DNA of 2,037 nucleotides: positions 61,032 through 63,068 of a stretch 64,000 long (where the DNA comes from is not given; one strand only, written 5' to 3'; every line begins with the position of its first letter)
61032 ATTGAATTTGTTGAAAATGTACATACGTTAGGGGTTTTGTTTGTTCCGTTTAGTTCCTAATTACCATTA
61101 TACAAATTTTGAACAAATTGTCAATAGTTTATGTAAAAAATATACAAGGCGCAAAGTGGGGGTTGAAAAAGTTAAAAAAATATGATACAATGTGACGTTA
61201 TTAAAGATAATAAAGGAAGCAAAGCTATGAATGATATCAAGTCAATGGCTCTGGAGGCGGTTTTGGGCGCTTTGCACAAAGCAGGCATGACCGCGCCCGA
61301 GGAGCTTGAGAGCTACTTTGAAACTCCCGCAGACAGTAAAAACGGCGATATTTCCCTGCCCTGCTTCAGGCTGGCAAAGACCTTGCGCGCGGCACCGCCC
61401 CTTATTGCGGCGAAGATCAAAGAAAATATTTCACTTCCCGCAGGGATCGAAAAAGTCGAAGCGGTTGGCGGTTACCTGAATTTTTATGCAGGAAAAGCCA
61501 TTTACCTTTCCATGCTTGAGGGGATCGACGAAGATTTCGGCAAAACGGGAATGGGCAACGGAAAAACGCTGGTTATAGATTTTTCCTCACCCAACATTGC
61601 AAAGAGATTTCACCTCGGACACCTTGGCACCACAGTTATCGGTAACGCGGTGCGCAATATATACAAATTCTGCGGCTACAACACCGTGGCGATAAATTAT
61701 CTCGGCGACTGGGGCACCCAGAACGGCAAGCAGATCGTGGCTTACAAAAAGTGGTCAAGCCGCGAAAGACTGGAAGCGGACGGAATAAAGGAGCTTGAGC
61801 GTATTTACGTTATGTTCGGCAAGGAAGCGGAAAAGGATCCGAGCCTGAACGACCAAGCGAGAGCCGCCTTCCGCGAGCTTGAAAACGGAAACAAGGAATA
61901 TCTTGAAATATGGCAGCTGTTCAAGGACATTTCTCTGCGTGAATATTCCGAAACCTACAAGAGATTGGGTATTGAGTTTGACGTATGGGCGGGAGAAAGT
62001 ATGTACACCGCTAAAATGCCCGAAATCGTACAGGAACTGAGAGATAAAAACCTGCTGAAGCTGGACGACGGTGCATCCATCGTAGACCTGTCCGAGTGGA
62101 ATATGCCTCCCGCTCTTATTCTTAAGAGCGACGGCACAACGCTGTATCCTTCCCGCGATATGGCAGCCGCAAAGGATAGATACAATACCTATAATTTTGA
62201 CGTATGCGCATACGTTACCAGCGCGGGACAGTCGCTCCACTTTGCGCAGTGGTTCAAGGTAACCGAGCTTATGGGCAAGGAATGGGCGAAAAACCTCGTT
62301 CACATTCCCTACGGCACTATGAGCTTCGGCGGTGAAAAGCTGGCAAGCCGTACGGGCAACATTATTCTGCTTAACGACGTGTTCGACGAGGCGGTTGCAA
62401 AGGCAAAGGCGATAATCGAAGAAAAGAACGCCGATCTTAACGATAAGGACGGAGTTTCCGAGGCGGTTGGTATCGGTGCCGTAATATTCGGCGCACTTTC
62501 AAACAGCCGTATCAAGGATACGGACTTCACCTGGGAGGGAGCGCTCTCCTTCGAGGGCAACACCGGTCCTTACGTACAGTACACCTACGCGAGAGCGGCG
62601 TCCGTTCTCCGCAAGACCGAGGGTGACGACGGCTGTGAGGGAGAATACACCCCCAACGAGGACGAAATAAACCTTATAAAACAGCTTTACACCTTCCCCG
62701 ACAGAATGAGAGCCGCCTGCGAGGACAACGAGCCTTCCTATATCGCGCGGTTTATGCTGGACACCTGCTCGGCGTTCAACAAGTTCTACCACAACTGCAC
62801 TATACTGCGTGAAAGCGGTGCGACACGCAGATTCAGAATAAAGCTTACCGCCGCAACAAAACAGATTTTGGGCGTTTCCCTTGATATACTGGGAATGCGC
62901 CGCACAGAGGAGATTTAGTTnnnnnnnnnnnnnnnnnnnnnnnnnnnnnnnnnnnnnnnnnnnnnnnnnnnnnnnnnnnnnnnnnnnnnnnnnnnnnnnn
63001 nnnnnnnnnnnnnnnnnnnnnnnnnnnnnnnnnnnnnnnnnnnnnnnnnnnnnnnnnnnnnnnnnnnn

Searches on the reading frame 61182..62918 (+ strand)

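Call 34: search_protein_families(library=pfam, proteins=[window:61182-62918:+])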
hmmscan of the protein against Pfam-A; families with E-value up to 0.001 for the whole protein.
window:61182-62918:+ (578 aa): 3 families
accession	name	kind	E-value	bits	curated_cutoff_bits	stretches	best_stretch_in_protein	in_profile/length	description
PF00750.26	tRNA-synt_1d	-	4.1e-88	296.1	23.3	1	124-451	16-349/349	tRNA synthetases class I (R), catalytic domain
PF05746.21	DALR_1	-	4e-24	85.4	22.3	1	465-577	1-116/117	DALR anticodon binding domain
PF03485.21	Arg_tRNA_synt_N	-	1.4e-15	58.1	21.5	1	26-102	6-84/85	Arginyl tRNA synthetase N terminal domain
